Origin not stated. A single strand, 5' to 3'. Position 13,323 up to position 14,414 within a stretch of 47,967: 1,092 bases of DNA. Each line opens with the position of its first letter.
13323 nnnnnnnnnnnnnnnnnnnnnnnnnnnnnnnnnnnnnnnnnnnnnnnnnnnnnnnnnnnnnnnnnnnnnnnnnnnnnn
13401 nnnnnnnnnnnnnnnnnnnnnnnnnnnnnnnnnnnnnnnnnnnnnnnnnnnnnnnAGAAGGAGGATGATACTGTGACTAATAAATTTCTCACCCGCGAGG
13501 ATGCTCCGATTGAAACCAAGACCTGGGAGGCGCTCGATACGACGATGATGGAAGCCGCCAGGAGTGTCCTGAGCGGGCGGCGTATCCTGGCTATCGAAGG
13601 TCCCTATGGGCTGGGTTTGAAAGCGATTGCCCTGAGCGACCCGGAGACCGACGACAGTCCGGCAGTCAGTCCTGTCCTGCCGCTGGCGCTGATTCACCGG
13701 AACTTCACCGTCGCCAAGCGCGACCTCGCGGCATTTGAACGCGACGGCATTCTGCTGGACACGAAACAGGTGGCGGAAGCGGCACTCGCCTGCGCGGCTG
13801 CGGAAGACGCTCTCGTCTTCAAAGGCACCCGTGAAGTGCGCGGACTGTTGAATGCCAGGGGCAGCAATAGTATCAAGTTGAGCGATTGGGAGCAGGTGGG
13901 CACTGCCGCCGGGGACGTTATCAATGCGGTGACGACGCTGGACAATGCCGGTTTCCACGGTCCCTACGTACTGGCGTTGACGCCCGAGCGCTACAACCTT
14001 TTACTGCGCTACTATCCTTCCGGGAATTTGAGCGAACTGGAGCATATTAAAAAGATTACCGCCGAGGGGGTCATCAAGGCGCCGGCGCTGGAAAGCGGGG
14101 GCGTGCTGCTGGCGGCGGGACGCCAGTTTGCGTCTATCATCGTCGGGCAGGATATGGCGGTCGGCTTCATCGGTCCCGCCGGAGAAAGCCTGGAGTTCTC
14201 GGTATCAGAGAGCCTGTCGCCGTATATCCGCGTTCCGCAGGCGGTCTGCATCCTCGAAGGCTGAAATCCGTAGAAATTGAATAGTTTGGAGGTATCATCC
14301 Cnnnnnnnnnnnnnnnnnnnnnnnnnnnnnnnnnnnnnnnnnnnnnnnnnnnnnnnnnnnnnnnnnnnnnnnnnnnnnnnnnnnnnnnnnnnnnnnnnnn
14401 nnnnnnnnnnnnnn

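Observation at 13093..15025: Encapsulin nanocompartment operon flanked by two extra metal proteins: a candidate expanded metal-storage island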

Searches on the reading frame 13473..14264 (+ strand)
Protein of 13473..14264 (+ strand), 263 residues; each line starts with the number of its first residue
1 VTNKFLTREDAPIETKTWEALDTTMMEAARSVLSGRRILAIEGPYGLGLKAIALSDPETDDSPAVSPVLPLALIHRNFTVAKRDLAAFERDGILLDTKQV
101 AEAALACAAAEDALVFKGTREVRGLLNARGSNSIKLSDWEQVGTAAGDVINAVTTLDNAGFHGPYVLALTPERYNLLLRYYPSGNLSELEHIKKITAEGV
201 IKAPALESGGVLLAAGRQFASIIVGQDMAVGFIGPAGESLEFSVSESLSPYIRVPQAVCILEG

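Call 3: search_protein_families(library=pfam, proteins=[window:13473-14264:+], max_evalue=0.1)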
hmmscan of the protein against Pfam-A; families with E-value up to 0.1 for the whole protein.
window:13473-14264:+ (263 aa): 2 families
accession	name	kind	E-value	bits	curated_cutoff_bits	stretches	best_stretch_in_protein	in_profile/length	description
PF04454.18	Linocin_M18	-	9.8e-70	235.1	24.3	1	4-248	2-252/253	Encapsulating protein for peroxidase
PF09950.15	Major_capside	-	0.019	14.8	26.8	1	70-177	26-146/251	Major capsid protein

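Call 4: search_protein_families(library=ncbifam, proteins=[window:13473-14264:+], max_evalue=0.1)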
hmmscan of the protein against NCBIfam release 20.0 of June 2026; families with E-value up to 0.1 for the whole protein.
window:13473-14264:+ (263 aa): 1 family
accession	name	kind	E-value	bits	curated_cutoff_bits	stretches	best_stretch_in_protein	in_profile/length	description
NF041155.2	encap_f1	equivalog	8.1e-66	222.1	100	1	6-261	1-261/261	family 1 encapsulin nanocompartment shell protein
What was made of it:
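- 13473..14264 (+): Family 1 encapsulin shell protein, 263 aa. Pfam Linocin_M18 E = 9.8e-70; NCBIfam encap_f1 equivalog 222 bits against a cut-off of 100 (calls 3, 4).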

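Call 15: find_related_loci(query=window:13473-14261:+, collection=genome_contigs, flank=5000)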
Query window:13473-14261:+ (263 aa) in genome_contigs; peptide patterns used: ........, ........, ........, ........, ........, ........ (x = any residue, [..] = any of these).
123 stretches matched a pattern; 7 encode a relative of the query (tblastn E <= 1e-3); 7 distinct loci.
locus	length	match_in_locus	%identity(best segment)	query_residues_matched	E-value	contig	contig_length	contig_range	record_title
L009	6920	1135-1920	68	1-262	2e-122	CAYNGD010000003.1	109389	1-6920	MAG TPA_asm: uncultured Dehalococcoidales bacterium isolate binchicken_co178_75 genome assembly, contig: NODE_352_length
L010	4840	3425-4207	60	1-262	2e-101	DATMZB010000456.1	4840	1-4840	MAG TPA_asm: Methanotrichaceae archaeon isolate SMAG_U13163 k141_38732, whole genome shotgun sequence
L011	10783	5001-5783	58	1-262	2e-100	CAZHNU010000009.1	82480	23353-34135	MAG TPA_asm: uncultured Methanotrichaceae archaeon isolate SRP278314_co2_183 genome assembly, contig: NODE_498_length_82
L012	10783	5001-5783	56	1-262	1e-98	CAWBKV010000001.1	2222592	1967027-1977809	MAG: Methanotrichaceae archaeon isolate MFD04492.bin.1.23 genome assembly, contig: contig_4898, whole genome shotgun seq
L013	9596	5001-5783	57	3-263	5e-98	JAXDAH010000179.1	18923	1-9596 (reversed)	MAG: Methanomicrobiales archaeon isolate POMEDNA-A03 Raw2_k127_922964, whole genome shotgun sequence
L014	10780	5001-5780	56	1-261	5e-98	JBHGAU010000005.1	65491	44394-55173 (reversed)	MAG: Methanotrichaceae archaeon isolate SBS.BIN.91 SBSBIN91_contig_5, whole genome shotgun sequence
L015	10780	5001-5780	55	1-261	5e-95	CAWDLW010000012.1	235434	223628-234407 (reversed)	MAG: Methanotrichaceae archaeon isolate MFD04492.bin.2.126 genome assembly, contig: contig_5165, whole genome shotgun se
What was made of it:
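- Closest known: Myxococcus xanthus EncA shell with EncB/EncC ferritin-like cargos. Different: The host is an anaerobic Dehalococcoidales, and the closest shell relatives outside the clade are in methanogens (call 15).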

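Call 25: find_related_loci(query=window:13473-14261:+, collection=metagenome_contigs, flank=4000)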
Query window:13473-14261:+ (263 aa) in metagenome_contigs; peptide patterns used: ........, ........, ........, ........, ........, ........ (x = any residue, [..] = any of these).
198 stretches matched a pattern; 10 encode a relative of the query (tblastn E <= 1e-3); 10 distinct loci.
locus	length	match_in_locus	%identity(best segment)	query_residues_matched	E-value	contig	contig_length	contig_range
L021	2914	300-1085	72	1-262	2e-132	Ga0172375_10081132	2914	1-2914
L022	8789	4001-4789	64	1-263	4e-115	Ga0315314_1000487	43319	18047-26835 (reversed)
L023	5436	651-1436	62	1-262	4e-111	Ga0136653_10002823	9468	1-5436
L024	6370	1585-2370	61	1-262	9e-109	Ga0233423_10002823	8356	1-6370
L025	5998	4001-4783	59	3-263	1e-103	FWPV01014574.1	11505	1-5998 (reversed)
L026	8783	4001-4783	61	1-262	2e-101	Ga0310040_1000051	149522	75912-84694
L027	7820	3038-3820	61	1-262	2e-101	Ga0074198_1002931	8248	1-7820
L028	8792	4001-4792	59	1-262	2e-99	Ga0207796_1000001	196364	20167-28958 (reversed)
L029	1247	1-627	56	55-263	2e-81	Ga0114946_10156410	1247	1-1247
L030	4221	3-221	68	191-263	5e-30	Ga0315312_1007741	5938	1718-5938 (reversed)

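Call 33: search_protein_families(library=pfam, proteins=[L009:327-719:+, L022:805-1998:+, L022:2933-3325:+, L023:1545-2417:+, L024:2535-3404:+, L028:1953-2474:+, L028:2525-3019:+, L028:4980-5447:+, L028:5459-6658:+, L021:1393-1800:+], max_evalue=0.001)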
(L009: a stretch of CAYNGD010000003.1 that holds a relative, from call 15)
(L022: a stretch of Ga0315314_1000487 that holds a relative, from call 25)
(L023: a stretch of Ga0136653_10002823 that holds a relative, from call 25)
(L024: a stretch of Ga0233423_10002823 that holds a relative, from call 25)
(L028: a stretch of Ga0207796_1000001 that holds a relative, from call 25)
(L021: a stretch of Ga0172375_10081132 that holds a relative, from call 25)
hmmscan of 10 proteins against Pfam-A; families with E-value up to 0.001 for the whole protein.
L009:327-719:+ (131 aa): 1 family
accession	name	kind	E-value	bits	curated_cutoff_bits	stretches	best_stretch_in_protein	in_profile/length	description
PF01880.24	Desulfoferrodox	-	4.7e-34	117.3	22.2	1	11-124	2-97/98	Desulfoferrodoxin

L022:805-1998:+ (398 aa): 5 families
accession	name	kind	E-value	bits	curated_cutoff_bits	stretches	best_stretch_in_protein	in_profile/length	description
PF19583.5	ODP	-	2.3e-23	83.5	27.2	1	34-227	1-194/194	ODP family beta lactamase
PF00258.30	Flavodoxin_1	-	4e-10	40.4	25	1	258-385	1-139/143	Flavodoxin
PF00753.33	Lactamase_B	-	5.2e-08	33.5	22.7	1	35-226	5-196/196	Metallo-beta-lactamase superfamily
PF12706.13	Lactamase_B_2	-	1.5e-05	25.1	27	1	69-150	27-116/200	Beta-lactamase superfamily domain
PF03358.20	FMN_red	-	0.00034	20.6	24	0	296-360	62-132/152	NADPH-dependent FMN reductase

L022:2933-3325:+ (131 aa): 1 family
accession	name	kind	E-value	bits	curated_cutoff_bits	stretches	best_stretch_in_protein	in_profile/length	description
PF01880.24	Desulfoferrodox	-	6.7e-36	123.2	22.2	1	11-124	2-97/98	Desulfoferrodoxin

L023:1545-2417:+ (291 aa): 2 families
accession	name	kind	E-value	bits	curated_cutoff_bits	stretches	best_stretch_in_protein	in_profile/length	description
PF01988.24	VIT1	-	3.3e-13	50.4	28.1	1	139-197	3-62/214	VIT family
PF02915.23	Rubrerythrin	-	1.9e-05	25.5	22.8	0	17-61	8-54/137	Rubrerythrin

L024:2535-3404:+ (290 aa): 3 families
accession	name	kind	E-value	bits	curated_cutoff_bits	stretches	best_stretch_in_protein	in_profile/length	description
PF01988.24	VIT1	-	1.3e-12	48.5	28.1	1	138-196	3-62/214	VIT family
PF02915.23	Rubrerythrin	-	1.1e-05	26.3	22.8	0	16-81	8-79/137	Rubrerythrin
PF03232.19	COQ7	-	0.00035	20.7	23.5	0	18-94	14-87/169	Ubiquinone biosynthesis protein COQ7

L028:1953-2474:+ (174 aa): 1 family
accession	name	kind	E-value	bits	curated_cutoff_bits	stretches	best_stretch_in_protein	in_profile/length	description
PF01965.30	DJ-1_PfpI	-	1.3e-49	168.7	26.6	1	8-171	1-164/165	DJ-1/PfpI family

L028:2525-3019:+ (165 aa): 3 families
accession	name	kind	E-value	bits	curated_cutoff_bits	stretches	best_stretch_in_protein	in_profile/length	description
PF00210.30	Ferritin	-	2.6e-27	95.9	24.5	1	18-161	2-142/142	Ferritin-like domain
PF02915.23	Rubrerythrin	-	0.00034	21.4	22.8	0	104-161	2-59/137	Rubrerythrin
PF13668.12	Ferritin_2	-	0.00073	20.1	24.7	0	17-83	3-73/138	Ferritin-like domain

L028:4980-5447:+ (156 aa): 3 families
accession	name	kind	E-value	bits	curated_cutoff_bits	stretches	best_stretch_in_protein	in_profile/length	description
PF02915.23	Rubrerythrin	-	1.9e-13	51.4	22.8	1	9-149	2-131/137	Rubrerythrin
PF09537.16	DUF2383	-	5.3e-08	33.4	30.8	1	6-103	2-99/111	Domain of unknown function (DUF2383)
PF13668.12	Ferritin_2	-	1.7e-06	28.7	24.7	1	7-132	3-112/138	Ferritin-like domain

L028:5459-6658:+ (400 aa): 4 families
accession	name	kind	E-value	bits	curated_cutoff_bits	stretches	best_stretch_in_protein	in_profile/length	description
PF19583.5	ODP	-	2.5e-23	83.4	27.2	1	35-227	2-194/194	ODP family beta lactamase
PF00258.30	Flavodoxin_1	-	7e-10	39.7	25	1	258-383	1-137/143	Flavodoxin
PF00753.33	Lactamase_B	-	2.2e-06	28.2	22.7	1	36-189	6-174/196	Metallo-beta-lactamase superfamily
PF12706.13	Lactamase_B_2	-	2.3e-05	24.5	27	1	69-150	27-116/200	Beta-lactamase superfamily domain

L021:1393-1800:+ (136 aa): 1 family
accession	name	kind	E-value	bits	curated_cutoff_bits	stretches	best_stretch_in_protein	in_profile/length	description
PF01951.21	Archease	-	6.2e-43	146.8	25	1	4-136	1-136/136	Archease protein family (MTH1598/TM1083)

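Call 48: search_solved_structures(query=window:13473-14261:+, max_evalue=1e-10)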
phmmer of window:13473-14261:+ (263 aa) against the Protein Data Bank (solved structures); distinct sequences matched with E-value up to 1e-10: 37.
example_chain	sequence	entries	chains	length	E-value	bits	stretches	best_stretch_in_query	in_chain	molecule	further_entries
4pt2_P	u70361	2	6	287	6.6e-35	123.9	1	5-263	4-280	Encapsulin protein | Type 1 encapsulin shell protein EncA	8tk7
8v4n_A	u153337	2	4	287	6.8e-35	123.8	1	5-263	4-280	Type 1 encapsulin shell protein EncA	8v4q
7s4q_A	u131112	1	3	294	6.8e-35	123.8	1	5-263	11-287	EncA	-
7s20_A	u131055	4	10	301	7.5e-35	123.7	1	5-263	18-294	EncA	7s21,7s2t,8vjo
7mh2_A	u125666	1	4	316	9.3e-35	123.4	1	55-261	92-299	T4GALA Engineered Protein Nanocage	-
8rvj_A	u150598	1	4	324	9.7e-35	123.3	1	53-261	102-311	Type 1 encapsulin shell protein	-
6nj8_A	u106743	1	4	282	1e-34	123.3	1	3-261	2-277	Encapsulating protein for a DyP-type peroxidase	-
9i8e_C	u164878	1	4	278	1.7e-34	122.5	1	5-262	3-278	Encapsulin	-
9fy6_A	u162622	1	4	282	1.8e-34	122.5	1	9-262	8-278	Bacteriocin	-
9i8f_C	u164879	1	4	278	5.8e-34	120.8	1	5-262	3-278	Encapsulin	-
9b9i_A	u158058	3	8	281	2.6e-31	112.1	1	5-263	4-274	Type 1 encapsulin shell protein EncA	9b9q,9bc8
9zvv_A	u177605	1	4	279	5.2e-27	98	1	4-261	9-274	Type 1 encapsulin shell protein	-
9zw3_A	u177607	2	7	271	5.6e-26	94.6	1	3-261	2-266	Type 1 encapsulin shell protein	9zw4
7odw_A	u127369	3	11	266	1.8e-19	73.3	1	6-257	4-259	Linocin_M18 bacteriocin protein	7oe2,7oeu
9e5e_A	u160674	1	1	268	3.2e-19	72.5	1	6-249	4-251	Bacteriocin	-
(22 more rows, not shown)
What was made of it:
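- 13473..14264 (+): Solved shells match, with M. xanthus EncA 4PT2 at 6.6e-35 and T. maritima 3DKT at 1.6e-18 (call 48).
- On Family 1 encapsulin shell (Linocin_M18 / encap_f1): Full-length phmmer matches to 37 solved encapsulin shells, best 4PT2 at 6.6e-35 (call 48).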

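Call 82: find_related_loci(query=window:13473-14261:+, collection=viral_contigs, flank=6000)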
Query window:13473-14261:+ (263 aa) in viral_contigs; peptide patterns used: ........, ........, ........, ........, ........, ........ (x = any residue, [..] = any of these).
10 stretches matched a pattern, but none encodes a relative of the query by tblastn (E <= 1e-3).
